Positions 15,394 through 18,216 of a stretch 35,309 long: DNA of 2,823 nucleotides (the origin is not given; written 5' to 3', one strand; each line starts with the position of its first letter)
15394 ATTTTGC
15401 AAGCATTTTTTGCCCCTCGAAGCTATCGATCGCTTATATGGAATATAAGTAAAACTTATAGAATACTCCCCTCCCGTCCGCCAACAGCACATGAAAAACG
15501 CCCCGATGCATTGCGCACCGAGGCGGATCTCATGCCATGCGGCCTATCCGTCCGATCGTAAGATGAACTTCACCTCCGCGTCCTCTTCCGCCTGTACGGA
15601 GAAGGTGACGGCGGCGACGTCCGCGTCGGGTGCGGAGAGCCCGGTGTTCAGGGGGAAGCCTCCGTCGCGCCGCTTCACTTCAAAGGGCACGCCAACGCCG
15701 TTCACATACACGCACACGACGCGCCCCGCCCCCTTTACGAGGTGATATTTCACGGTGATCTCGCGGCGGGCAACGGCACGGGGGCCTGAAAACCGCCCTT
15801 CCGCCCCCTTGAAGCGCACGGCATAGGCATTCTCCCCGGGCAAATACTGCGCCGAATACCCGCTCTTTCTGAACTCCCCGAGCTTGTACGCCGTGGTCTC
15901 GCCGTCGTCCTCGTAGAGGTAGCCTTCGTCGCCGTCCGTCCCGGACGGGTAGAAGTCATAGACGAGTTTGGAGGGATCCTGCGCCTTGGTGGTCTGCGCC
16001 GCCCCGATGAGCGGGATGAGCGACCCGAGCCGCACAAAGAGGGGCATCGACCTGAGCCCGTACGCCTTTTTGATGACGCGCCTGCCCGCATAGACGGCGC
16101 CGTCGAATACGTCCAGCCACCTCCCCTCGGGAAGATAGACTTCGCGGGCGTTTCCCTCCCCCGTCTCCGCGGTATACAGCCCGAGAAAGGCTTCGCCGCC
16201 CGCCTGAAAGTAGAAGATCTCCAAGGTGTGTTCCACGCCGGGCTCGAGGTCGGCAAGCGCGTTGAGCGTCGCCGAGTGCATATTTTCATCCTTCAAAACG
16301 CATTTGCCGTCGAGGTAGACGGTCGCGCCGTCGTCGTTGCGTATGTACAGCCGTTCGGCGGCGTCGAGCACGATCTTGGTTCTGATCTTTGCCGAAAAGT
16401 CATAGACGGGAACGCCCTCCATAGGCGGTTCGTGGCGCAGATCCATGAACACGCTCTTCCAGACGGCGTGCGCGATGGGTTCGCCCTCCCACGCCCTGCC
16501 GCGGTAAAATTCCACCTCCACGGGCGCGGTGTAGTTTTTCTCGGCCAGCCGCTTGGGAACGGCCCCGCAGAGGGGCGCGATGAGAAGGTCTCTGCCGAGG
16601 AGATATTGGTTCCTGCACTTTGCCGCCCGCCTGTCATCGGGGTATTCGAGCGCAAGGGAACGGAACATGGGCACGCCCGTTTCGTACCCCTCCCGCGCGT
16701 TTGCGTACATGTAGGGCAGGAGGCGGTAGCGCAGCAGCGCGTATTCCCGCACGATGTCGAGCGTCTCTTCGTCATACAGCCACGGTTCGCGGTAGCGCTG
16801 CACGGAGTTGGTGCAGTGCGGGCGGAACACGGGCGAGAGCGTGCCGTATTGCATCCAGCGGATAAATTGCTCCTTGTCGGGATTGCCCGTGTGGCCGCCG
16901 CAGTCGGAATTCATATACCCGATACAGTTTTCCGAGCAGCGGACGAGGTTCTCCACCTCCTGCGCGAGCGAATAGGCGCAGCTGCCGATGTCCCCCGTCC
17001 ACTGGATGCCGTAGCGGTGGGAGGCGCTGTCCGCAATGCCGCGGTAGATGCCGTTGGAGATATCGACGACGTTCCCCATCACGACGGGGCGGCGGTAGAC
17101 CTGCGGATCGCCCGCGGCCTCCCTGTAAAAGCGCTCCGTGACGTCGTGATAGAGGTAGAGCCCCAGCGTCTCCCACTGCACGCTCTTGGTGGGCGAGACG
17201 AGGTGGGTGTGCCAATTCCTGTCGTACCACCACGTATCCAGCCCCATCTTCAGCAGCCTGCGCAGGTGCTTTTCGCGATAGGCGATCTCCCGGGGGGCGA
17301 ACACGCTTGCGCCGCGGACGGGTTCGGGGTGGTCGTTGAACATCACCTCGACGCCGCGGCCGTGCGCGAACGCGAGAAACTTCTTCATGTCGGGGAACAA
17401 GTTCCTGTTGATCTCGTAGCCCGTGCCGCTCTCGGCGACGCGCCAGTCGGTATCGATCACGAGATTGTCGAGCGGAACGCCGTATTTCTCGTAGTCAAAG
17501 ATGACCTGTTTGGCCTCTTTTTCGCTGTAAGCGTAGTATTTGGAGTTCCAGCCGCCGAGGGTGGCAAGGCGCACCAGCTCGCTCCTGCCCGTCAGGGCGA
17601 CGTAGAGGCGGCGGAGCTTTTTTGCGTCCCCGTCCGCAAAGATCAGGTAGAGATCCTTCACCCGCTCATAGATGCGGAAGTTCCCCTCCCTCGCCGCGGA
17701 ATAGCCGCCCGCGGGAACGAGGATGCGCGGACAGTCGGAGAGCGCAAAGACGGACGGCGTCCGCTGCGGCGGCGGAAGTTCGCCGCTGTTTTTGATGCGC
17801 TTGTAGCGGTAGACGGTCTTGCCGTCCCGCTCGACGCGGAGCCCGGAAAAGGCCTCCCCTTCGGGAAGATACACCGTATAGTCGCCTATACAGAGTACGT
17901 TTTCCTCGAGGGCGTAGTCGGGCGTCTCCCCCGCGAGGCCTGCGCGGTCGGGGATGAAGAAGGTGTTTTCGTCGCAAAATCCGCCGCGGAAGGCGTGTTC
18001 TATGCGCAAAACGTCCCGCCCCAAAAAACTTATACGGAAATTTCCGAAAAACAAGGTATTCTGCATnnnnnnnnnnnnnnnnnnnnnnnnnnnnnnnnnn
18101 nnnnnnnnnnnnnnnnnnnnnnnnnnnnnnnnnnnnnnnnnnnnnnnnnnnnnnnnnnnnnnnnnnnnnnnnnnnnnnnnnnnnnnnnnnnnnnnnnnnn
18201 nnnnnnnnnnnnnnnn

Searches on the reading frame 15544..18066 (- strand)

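Call 15: search_protein_families(library=ncbifam, proteins=[window:15544-18066:-], max_evalue=0.00001)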
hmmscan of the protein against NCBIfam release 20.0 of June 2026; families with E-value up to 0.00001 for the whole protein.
window:15544-18066:- (840 aa): 3 families
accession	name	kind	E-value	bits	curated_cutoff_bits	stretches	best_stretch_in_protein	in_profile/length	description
NF007940.0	PRK10658.1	equivalog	1.4e-49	169.2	606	2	345-527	467-649/771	alpha-xylosidase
NF040948.1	alpha_gluc_MalA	equivalog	4.1e-36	124.5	800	2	350-506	405-566/627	alpha-glucosidase MalA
NF007746.0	PRK10426.1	equivalog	8.6e-23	80.6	553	1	380-500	497-620/683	alpha-glucosidase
